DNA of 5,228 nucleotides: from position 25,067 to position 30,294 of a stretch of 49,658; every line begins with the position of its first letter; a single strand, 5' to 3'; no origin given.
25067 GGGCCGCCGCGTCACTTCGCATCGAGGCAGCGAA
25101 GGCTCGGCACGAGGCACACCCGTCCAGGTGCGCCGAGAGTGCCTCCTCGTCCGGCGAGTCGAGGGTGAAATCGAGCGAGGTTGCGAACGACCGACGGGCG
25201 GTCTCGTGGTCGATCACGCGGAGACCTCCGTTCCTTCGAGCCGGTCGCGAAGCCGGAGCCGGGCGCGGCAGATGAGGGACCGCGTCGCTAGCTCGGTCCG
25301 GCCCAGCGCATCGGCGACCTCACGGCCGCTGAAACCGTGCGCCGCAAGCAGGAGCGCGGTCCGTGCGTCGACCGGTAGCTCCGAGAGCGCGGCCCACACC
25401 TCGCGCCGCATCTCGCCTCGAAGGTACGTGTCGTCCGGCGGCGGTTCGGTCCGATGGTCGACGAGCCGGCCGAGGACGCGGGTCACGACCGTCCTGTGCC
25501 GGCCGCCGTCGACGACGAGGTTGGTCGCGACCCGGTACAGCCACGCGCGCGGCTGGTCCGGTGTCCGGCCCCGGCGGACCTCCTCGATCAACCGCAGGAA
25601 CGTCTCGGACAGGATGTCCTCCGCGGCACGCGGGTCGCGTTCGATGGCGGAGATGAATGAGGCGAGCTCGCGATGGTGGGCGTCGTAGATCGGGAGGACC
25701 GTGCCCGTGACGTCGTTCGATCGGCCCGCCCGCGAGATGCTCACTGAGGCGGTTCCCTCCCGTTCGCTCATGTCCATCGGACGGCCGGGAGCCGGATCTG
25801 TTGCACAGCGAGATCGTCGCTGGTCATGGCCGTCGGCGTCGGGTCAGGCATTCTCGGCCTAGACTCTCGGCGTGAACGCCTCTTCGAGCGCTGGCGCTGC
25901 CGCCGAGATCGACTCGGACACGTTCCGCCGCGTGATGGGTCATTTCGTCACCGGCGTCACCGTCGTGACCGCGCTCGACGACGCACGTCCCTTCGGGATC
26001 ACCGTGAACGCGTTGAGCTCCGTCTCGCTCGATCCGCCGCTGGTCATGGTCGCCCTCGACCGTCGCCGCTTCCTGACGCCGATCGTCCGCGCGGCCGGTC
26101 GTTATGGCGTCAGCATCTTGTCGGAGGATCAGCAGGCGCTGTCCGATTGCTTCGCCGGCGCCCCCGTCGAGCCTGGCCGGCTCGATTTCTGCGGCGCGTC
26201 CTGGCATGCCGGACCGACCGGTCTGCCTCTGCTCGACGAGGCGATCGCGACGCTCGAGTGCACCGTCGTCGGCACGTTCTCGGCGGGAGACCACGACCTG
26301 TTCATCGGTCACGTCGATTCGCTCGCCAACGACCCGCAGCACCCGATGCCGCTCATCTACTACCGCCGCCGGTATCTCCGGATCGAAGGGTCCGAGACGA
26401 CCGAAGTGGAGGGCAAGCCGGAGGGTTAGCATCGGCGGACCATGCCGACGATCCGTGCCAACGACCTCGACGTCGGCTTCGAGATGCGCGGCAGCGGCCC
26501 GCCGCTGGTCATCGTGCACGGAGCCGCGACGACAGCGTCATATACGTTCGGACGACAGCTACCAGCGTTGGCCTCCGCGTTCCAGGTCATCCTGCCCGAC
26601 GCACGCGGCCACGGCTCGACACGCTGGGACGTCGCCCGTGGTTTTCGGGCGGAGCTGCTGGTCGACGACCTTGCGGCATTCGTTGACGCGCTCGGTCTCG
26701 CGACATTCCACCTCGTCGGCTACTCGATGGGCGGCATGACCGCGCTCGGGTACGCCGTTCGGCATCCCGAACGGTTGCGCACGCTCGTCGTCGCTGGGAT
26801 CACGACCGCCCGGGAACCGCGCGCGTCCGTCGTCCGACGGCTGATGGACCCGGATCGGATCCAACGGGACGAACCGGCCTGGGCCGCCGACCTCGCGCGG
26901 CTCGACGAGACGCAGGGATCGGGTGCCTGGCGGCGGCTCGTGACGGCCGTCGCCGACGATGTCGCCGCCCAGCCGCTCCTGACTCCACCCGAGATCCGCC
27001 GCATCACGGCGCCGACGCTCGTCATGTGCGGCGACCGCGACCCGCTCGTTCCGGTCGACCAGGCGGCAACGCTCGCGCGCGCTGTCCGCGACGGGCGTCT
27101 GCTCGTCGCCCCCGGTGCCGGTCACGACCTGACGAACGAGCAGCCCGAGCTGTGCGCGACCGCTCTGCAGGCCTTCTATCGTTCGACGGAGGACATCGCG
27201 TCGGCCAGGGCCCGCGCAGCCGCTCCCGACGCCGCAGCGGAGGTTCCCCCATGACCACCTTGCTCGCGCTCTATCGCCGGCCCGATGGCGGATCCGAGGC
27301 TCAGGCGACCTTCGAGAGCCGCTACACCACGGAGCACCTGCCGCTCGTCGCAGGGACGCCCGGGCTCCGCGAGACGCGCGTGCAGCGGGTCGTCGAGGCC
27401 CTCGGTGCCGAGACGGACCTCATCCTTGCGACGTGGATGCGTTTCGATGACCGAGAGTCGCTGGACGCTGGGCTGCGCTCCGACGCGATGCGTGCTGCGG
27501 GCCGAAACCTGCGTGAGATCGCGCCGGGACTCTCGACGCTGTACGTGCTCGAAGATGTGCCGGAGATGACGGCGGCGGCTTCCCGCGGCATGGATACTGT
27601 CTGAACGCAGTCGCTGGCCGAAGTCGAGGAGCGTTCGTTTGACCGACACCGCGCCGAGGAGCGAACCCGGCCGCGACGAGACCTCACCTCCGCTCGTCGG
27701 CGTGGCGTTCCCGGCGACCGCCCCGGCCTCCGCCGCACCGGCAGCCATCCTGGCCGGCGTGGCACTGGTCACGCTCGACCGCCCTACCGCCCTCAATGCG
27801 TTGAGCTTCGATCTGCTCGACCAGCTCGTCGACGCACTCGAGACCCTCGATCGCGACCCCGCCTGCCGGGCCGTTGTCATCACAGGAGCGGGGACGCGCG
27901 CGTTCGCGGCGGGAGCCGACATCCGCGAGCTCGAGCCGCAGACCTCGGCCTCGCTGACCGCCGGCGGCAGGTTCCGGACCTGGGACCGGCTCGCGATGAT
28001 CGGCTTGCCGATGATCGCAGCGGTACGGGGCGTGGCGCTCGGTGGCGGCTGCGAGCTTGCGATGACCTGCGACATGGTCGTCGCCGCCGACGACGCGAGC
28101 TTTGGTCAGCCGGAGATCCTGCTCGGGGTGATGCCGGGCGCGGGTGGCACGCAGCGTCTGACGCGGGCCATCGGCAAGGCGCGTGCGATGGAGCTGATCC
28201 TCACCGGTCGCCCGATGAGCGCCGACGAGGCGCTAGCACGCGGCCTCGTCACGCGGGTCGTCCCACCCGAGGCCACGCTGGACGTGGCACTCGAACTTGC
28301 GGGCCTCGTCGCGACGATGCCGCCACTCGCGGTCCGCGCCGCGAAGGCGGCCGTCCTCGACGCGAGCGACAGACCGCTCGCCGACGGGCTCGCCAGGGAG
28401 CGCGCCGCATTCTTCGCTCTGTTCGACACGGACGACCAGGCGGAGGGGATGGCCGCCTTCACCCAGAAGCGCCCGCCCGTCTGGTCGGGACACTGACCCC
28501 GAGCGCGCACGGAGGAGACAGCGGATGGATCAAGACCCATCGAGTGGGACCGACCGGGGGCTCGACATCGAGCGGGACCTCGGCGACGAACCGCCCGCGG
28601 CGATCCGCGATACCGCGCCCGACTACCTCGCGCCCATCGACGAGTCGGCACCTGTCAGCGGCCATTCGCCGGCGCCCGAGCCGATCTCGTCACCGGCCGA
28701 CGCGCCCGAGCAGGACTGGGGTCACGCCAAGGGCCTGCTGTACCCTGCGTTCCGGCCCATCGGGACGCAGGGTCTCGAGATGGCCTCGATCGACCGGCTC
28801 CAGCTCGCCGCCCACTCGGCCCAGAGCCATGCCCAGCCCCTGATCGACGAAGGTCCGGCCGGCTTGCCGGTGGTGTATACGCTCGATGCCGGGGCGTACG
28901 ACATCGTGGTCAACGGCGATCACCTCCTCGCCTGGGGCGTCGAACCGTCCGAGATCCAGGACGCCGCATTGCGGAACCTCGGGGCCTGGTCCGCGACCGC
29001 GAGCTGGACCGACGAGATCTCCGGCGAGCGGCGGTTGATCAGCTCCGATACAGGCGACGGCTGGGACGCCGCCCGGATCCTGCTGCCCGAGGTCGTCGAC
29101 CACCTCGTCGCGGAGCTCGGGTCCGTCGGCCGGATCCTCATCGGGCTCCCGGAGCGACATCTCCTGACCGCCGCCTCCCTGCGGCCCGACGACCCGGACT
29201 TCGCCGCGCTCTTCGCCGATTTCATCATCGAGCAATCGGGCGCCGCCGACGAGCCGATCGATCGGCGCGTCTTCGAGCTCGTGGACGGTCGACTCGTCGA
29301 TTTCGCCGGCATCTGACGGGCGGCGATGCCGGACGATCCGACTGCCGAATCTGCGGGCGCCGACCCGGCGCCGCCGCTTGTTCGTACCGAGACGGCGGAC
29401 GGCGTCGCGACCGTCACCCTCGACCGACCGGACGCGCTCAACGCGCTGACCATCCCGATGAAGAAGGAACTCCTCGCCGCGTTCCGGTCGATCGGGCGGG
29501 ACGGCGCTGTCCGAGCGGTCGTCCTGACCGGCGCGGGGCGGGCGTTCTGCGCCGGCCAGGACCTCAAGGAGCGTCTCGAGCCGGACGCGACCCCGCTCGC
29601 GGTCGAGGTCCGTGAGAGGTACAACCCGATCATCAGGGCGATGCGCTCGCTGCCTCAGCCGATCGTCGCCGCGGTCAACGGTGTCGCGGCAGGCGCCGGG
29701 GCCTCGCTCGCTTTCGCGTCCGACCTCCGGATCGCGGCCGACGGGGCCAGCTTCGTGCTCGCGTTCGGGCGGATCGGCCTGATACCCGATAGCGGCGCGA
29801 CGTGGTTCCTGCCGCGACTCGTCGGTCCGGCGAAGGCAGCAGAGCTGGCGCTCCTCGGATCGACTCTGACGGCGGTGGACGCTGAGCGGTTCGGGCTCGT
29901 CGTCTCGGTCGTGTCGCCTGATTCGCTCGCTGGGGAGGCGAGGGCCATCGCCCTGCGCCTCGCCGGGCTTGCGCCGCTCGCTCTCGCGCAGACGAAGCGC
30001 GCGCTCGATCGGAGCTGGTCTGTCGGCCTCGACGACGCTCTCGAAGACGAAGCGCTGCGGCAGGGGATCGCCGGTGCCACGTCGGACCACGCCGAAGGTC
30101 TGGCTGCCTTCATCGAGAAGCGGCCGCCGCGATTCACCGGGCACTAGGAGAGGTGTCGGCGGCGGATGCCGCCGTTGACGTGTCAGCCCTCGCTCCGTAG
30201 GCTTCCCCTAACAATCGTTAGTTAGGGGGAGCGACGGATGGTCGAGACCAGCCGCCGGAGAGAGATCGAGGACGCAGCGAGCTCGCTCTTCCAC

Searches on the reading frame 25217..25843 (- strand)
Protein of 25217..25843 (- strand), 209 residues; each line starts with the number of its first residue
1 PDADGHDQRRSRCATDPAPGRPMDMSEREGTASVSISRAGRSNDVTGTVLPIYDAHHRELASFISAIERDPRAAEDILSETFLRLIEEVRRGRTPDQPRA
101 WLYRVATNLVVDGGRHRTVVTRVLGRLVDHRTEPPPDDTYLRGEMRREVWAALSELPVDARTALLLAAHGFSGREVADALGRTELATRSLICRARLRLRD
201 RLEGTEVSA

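Call 24: search_protein_families(library=pfam, proteins=[window:25217-25843:-], max_evalue=0.00001)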
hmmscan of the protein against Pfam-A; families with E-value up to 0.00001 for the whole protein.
window:25217-25843:- (209 aa): 2 families
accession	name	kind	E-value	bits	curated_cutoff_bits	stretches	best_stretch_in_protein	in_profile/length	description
PF04542.20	Sigma70_r2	-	2.4e-12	46.9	24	1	52-115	1-66/71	Sigma-70 region 2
PF08281.18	Sigma70_r4_2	-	1.7e-09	37.6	25.7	1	147-198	2-54/54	Sigma-70, region 4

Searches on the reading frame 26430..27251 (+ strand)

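Call 24: search_protein_families(library=pfam, proteins=[window:26430-27251:+], max_evalue=0.00001)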
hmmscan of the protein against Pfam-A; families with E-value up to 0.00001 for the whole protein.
window:26430-27251:+ (274 aa): 4 families
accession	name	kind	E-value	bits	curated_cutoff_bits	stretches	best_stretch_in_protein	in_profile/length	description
PF00561.26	Abhydrolase_1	-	3e-29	102.8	25.8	1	24-136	1-115/245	alpha/beta hydrolase fold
PF12697.13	Abhydrolase_6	-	2e-24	87.9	26.3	1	26-244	1-216/217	Alpha/beta hydrolase family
PF12146.15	Hydrolase_4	-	1.4e-18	67.6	27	2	26-124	7-109/239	Serine aminopeptidase, S33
PF08386.16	Abhydrolase_4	-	5.7e-07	30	21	1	193-246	34-86/103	TAP-like protein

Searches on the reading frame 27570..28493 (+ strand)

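Call 24: search_protein_families(library=pfam, proteins=[window:27570-28493:+], max_evalue=0.00001)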
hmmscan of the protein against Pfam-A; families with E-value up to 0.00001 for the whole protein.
window:27570-28493:+ (308 aa): 2 families
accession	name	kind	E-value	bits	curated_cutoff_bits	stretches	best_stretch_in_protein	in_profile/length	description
PF00378.25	ECH_1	-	6.5e-73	245.6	27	1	62-307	4-250/251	Enoyl-CoA hydratase/isomerase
PF16113.10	ECH_2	-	7.1e-37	128.1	27.2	1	65-244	2-185/335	Enoyl-CoA hydratase/isomerase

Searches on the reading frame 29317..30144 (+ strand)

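Call 24: search_protein_families(library=pfam, proteins=[window:29317-30144:+], max_evalue=0.00001)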
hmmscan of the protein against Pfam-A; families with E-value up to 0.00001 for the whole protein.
window:29317-30144:+ (276 aa): 2 families
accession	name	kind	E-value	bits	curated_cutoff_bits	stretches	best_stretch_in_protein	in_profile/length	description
PF00378.25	ECH_1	-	2.6e-62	210.9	27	1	26-275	2-250/251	Enoyl-CoA hydratase/isomerase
PF16113.10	ECH_2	-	6.3e-35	121.7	27.2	1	31-204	2-177/335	Enoyl-CoA hydratase/isomerase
